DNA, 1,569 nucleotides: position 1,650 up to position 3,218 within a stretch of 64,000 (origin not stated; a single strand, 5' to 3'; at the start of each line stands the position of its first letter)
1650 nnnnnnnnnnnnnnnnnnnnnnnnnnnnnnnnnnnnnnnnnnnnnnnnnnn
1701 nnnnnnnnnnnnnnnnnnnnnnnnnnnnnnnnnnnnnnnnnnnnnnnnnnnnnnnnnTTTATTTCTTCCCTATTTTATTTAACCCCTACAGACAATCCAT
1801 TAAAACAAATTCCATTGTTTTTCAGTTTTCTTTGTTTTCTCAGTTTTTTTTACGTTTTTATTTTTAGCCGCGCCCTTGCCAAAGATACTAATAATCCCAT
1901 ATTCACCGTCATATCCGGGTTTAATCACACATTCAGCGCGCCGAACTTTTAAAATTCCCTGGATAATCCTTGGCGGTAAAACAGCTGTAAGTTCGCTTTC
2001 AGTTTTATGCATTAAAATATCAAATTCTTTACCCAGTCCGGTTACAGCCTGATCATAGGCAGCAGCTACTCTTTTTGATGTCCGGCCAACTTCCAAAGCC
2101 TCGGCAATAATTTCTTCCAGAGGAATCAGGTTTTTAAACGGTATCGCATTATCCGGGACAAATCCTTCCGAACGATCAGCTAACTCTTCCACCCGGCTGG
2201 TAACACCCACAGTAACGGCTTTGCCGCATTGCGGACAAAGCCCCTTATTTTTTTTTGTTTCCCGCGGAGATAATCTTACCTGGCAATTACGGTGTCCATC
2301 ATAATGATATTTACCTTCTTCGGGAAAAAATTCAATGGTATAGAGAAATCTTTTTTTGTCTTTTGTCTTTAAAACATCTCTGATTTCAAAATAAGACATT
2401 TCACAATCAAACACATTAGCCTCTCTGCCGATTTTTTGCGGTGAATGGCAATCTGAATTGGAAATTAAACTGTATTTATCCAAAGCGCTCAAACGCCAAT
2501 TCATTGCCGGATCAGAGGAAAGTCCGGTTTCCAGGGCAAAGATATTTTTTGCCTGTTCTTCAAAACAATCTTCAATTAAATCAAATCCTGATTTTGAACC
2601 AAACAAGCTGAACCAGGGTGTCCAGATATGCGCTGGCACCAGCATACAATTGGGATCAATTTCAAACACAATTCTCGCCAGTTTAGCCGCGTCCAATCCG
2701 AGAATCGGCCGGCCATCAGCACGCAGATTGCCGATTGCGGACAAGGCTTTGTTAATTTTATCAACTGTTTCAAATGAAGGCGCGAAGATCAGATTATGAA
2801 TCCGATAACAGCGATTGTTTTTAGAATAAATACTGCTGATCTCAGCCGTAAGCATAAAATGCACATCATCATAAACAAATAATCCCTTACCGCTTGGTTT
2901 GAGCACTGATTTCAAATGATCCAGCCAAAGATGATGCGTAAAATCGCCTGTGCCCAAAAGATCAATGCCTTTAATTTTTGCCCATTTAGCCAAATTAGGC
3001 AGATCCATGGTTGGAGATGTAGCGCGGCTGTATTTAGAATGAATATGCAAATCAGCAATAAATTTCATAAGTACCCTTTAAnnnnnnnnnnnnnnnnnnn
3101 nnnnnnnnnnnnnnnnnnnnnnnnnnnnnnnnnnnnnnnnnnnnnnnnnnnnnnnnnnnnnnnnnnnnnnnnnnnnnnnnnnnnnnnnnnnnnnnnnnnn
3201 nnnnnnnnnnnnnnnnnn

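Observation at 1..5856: Pyrimidine operon interrupted by EndoQ-like nuclease, flavodoxin and MutM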

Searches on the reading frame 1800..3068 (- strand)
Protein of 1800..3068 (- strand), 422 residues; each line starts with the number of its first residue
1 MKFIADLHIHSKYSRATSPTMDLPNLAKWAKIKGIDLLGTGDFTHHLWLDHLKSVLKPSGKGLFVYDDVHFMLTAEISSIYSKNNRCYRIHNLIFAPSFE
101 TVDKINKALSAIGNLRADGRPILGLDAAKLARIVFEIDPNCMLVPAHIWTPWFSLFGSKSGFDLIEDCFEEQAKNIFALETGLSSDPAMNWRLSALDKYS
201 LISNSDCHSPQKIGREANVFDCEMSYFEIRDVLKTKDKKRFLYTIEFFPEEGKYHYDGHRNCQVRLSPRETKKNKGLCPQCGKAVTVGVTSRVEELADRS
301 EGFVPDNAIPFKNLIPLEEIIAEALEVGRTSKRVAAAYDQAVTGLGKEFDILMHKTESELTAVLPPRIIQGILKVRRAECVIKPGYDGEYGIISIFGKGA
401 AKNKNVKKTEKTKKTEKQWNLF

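Call 4: search_protein_families(library=pfam, proteins=[window:1800-3068:-])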
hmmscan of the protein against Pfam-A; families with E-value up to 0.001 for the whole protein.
window:1800-3068:- (422 aa): 0 families

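Call 5: search_protein_families(library=ncbifam, proteins=[window:1800-3068:-], max_evalue=0.01)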
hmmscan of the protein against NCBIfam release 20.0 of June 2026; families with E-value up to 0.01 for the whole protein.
window:1800-3068:- (422 aa): 1 family
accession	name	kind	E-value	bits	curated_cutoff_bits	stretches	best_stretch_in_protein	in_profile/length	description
TIGR00375.1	TIGR00375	hypoth_equivalog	8e-55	186.7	326.6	1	5-393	2-374/374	TIGR00375 family protein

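Call 6: search_solved_structures(query=window:1800-3068:-, max_evalue=1, show_alignments=3)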
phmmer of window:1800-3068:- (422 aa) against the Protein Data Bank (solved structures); distinct sequences matched with E-value up to 1: 4.
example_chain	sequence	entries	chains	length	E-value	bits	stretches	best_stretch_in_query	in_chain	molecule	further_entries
5zb8_A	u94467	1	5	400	6.2e-55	190.4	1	5-395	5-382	PfuEndoQ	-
7k30_A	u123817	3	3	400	3.2e-54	188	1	5-395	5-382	Endonuclease Q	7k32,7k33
7k31_A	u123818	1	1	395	3.3e-54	188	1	5-395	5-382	Endonuclease Q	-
6fpd_A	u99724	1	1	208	0.29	13.6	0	316-369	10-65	Protein AB21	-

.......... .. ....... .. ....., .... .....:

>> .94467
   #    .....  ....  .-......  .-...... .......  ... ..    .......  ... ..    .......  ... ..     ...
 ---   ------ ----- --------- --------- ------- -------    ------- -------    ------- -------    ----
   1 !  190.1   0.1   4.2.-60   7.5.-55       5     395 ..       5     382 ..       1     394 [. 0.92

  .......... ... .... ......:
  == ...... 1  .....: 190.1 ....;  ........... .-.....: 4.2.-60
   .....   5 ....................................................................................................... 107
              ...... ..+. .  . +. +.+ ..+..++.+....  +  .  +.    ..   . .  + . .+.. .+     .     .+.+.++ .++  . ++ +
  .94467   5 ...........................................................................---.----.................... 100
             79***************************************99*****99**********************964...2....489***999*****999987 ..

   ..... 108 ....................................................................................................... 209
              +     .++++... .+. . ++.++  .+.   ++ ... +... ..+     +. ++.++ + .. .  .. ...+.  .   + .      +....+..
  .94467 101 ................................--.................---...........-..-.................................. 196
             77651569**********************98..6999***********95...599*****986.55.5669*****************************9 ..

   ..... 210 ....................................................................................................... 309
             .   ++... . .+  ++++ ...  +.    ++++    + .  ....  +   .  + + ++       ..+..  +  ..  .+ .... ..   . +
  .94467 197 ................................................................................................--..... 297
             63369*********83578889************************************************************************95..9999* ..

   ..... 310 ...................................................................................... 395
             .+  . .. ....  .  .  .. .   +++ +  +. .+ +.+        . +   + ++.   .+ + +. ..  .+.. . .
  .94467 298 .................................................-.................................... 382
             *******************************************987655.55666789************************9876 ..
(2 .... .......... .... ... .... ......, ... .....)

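Call 9: find_homologous_proteins(query=window:1800-3068:-, max_evalue=0.00001)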
Query window:1800-3068:- (422 aa): 8000 proteins with E <= 0.00001 among 8000 candidates; the best 120 are listed.
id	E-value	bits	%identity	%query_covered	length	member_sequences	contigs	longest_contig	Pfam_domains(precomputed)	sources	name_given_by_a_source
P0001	1.1e-288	975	100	100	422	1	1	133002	PF27218.1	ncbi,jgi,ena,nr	ncbi:MAG: endonuclease Q family protein [Candidatus Omnitrophica bacterium]|nr:endonuclease Q family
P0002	5.3e-254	861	88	100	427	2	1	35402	PF27218.1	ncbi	-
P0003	8.6e-249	844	87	100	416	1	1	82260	PF27218.1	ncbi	ncbi:MAG: endonuclease Q family protein [Candidatus Omnitrophota bacterium]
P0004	4.9e-247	838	86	100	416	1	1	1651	PF27218.1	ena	-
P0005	8.1e-245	831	93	90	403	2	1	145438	PF27218.1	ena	-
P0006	1.7e-236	803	85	96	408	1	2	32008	PF27218.1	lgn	-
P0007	1.9e-232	790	79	100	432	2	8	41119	PF27218.1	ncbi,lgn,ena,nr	ncbi:MAG: DNA helicase UvrD [Candidatus Omnitrophica bacterium]|nr:DNA helicase UvrD [Candidatus Omn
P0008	3.5e-231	786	82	94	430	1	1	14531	PF27218.1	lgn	-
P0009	5.2e-223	759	78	100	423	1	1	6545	PF27218.1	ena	-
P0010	1.9e-222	757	76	100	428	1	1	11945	PF27218.1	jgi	jgi:uncharacterized protein (TIGR00375 family)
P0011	2.9e-218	743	77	100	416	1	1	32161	PF27218.1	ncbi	ncbi:MAG: endonuclease Q family protein [Candidatus Omnitrophota bacterium]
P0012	1.0e-216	738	76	100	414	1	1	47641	PF27218.1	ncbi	-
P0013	2.0e-216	737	82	90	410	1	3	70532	PF27218.1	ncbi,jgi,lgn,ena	-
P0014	4.6e-216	736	75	100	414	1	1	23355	PF27218.1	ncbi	-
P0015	2.5e-211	720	74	100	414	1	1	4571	PF27218.1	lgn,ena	-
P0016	1.6e-206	705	76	95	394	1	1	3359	PF27218.1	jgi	-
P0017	1.6e-204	698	74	94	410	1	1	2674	PF27218.1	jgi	-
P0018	1.3e-198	679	72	94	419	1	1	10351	PF27218.1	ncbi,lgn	ncbi:MAG: endonuclease Q family protein [Candidatus Omnitrophota bacterium]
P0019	3.3e-198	677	69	100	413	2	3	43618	PF27218.1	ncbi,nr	ncbi:MAG: endonuclease Q family protein [Candidatus Omnitrophica bacterium]|nr:endonuclease Q family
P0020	8.5e-197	673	71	97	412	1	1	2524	PF27218.1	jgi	-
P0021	3.3e-196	671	70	100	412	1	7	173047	PF27218.1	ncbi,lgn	-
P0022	4.6e-195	667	69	100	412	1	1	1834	PF27218.1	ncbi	-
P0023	6.9e-195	666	71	94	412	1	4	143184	PF27218.1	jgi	-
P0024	9.1e-195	666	70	100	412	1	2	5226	PF27218.1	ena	-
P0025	1.6e-194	665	69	100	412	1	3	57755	PF27218.1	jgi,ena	jgi:uncharacterized protein (TIGR00375 family)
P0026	3.0e-194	664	69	100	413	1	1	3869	PF27218.1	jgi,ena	-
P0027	3.2e-194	664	69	97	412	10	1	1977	PF27218.1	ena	-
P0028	3.5e-194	664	70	100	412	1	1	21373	PF27218.1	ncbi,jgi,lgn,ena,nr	ncbi:MAG: endonuclease Q family protein [Candidatus Omnitrophica bacterium]|nr:endonuclease Q family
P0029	3.6e-194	664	71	94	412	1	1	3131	PF27218.1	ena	-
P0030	6.2e-194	663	69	100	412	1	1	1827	PF27218.1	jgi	-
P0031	8.5e-194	663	69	100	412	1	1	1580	PF27218.1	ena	-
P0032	2.2e-193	661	68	100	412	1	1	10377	PF27218.1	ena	-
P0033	3.0e-193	661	70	96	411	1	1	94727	PF27218.1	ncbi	ncbi:MAG: endonuclease Q family protein [Candidatus Omnitrophota bacterium]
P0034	4.7e-193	660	68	100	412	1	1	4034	PF27218.1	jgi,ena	-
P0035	5.8e-193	660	69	96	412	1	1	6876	PF27218.1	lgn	-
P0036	6.8e-193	660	68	100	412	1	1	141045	PF27218.1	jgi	jgi:uncharacterized protein (TIGR00375 family)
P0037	8.8e-193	659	70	94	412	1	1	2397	PF27218.1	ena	-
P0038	8.9e-193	659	70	94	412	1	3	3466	PF27218.1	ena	-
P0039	2.4e-192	658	70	94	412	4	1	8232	PF27218.1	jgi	jgi:uncharacterized protein (TIGR00375 family)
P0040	4.4e-192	657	70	96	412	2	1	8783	PF27218.1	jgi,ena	-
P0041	4.7e-192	657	70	94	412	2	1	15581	PF27218.1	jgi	jgi:uncharacterized protein (TIGR00375 family)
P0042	6.8e-192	656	68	100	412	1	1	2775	PF27218.1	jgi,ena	-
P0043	1.2e-191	656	67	100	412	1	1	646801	PF27218.1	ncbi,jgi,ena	ncbi:MAG: endonuclease Q family protein [Candidatus Omnitrophota bacterium]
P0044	1.5e-191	655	71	96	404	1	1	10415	PF27218.1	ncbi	-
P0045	1.8e-191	655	68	100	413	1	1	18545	PF27218.1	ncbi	-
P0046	1.8e-191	655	70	94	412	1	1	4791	PF27218.1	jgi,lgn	jgi:uncharacterized protein (TIGR00375 family)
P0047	2.3e-191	655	69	94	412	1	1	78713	PF27218.1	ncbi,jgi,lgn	ncbi:MAG: endonuclease Q family protein [Candidatus Omnitrophota bacterium]|jgi:uncharacterized prot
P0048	2.4e-191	655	68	100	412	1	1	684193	PF27218.1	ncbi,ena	-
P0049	2.4e-191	655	68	100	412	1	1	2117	PF27218.1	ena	-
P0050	2.5e-191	655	69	100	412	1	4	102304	PF27218.1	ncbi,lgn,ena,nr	ncbi:MAG: DNA helicase UvrD [Candidatus Omnitrophica bacterium]|nr:DNA helicase UvrD [Candidatus Omn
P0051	2.6e-191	655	67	100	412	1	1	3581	PF27218.1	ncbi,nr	ncbi:MAG: endonuclease Q family protein [Candidatus Omnitrophica bacterium]|nr:endonuclease Q family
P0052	2.7e-191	654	68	100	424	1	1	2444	PF27218.1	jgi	-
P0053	2.9e-191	654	68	100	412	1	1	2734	PF27218.1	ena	-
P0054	3.1e-191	654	70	94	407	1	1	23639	PF27218.1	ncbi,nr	ncbi:MAG: DNA helicase UvrD [Candidatus Omnitrophica bacterium]|nr:DNA helicase UvrD [Candidatus Omn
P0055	4.1e-191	654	70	97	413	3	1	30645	PF27218.1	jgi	-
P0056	7.9e-191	653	68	100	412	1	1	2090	PF27218.1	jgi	jgi:uncharacterized protein (TIGR00375 family)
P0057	9.9e-191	653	68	100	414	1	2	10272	PF27218.1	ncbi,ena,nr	ncbi:MAG: endonuclease Q family protein [Candidatus Omnitrophica bacterium]|nr:endonuclease Q family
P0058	1.6e-190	652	68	100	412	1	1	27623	PF27218.1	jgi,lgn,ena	-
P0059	1.9e-190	652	68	97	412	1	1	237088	PF27218.1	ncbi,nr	ncbi:MAG: endonuclease Q family protein [Candidatus Omnitrophica bacterium]|nr:endonuclease Q family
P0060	2.2e-190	651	67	100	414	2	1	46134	PF27218.1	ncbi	ncbi:MAG: endonuclease Q family protein [Candidatus Omnitrophota bacterium]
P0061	2.5e-190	651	68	100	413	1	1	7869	PF27218.1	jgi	-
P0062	3.3e-190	651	67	100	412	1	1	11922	PF27218.1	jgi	-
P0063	3.4e-190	651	70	94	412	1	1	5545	PF27218.1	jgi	jgi:uncharacterized protein (TIGR00375 family)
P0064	3.6e-190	651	67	100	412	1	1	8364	PF27218.1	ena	-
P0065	3.9e-190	651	67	100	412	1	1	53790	PF27218.1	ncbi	ncbi:MAG: endonuclease Q family protein [Candidatus Omnitrophota bacterium]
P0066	4.2e-190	651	66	100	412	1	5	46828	PF27218.1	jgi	-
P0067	4.8e-190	650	66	100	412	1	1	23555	PF27218.1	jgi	-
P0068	4.9e-190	650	67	100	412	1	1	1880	PF27218.1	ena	-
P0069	5.0e-190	650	69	96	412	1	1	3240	PF27218.1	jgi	jgi:uncharacterized protein (TIGR00375 family)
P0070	5.5e-190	650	69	94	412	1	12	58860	PF27218.1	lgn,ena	-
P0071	9.1e-190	649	66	100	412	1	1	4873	PF27218.1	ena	-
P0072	1.0e-189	649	69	94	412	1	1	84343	PF27218.1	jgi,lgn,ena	-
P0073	1.0e-189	649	67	100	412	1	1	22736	PF27218.1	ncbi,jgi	-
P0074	1.2e-189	649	68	96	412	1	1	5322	PF27218.1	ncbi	-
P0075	1.4e-189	649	69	94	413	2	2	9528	PF27218.1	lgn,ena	-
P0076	1.4e-189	649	69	94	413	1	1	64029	PF27218.1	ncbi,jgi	jgi:uncharacterized protein (TIGR00375 family)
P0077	1.4e-189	649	69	94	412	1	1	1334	PF27218.1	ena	-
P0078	1.5e-189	649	67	100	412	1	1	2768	PF27218.1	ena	-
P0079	1.8e-189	649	67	100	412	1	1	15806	PF27218.1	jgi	-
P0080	1.8e-189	648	67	100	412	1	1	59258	PF27218.1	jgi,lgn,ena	-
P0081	2.1e-189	648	69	94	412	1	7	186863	PF27218.1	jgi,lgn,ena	jgi:uncharacterized protein (TIGR00375 family)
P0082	2.3e-189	648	67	100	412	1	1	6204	PF27218.1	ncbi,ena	ncbi:MAG: endonuclease Q family protein [Candidatus Omnitrophota bacterium]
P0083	2.8e-189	648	68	100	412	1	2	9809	PF27218.1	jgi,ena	-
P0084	3.0e-189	648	68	100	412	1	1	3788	PF27218.1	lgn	-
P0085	3.0e-189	648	68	95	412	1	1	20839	PF27218.1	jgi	jgi:uncharacterized protein (TIGR00375 family)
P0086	3.1e-189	648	66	100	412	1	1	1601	PF27218.1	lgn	-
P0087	3.2e-189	648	68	100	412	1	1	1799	PF27218.1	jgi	jgi:uncharacterized protein (TIGR00375 family)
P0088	3.2e-189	648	68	100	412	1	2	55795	PF27218.1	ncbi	ncbi:MAG: endonuclease Q family protein [Candidatus Omnitrophota bacterium]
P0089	3.9e-189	647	67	100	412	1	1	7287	PF27218.1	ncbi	-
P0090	4.1e-189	647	67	100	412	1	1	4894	PF27218.1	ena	-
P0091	4.2e-189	647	67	100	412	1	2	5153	PF27218.1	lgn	-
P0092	4.3e-189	647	66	100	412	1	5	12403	PF27218.1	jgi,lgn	-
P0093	4.3e-189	647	66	100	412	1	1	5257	PF27218.1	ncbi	-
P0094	4.4e-189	647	67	100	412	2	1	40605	PF27218.1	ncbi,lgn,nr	ncbi:DNA helicase UvrD [bacterium]|nr:MAG: DNA helicase UvrD [bacterium]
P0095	4.8e-189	647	68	96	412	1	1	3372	PF27218.1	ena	-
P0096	5.5e-189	647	67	100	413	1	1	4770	PF27218.1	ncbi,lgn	-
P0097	5.6e-189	647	68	97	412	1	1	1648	PF27218.1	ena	-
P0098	6.1e-189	647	67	100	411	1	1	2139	PF27218.1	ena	-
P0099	6.7e-189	647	66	100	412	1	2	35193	PF27218.1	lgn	-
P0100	7.0e-189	647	67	100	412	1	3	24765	PF27218.1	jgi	jgi:uncharacterized protein (TIGR00375 family)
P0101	7.9e-189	646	65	100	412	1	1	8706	PF27218.1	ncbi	-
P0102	7.9e-189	646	68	100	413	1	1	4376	PF27218.1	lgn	-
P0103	8.2e-189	646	66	100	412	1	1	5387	PF27218.1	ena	-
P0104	8.9e-189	646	66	100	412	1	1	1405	PF27218.1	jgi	jgi:uncharacterized protein (TIGR00375 family)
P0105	9.2e-189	646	66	100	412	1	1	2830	PF27218.1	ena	-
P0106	9.3e-189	646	68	100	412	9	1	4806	PF27218.1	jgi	-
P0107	1.0e-188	646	68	100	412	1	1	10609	PF27218.1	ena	-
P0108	1.1e-188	646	69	97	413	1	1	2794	PF27218.1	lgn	-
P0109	1.2e-188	646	66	100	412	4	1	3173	PF27218.1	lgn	-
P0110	1.6e-188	645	66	100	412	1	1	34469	PF27218.1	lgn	-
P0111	1.6e-188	645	66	100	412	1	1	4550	PF27218.1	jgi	jgi:uncharacterized protein (TIGR00375 family)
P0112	1.6e-188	645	67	100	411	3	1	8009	PF27218.1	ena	-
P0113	1.7e-188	645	67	100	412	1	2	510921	PF27218.1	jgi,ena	-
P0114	2.0e-188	645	66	100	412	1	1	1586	PF27218.1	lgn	-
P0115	2.0e-188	645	66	100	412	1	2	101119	PF27218.1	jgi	-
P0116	2.1e-188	645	67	100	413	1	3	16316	PF27218.1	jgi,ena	jgi:uncharacterized protein (TIGR00375 family)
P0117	2.1e-188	645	66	100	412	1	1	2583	PF27218.1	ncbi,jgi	-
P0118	2.2e-188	645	68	100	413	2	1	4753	PF27218.1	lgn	-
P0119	2.4e-188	645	66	100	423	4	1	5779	PF27218.1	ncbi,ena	-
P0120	2.4e-188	645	66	100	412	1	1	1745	PF27218.1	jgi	-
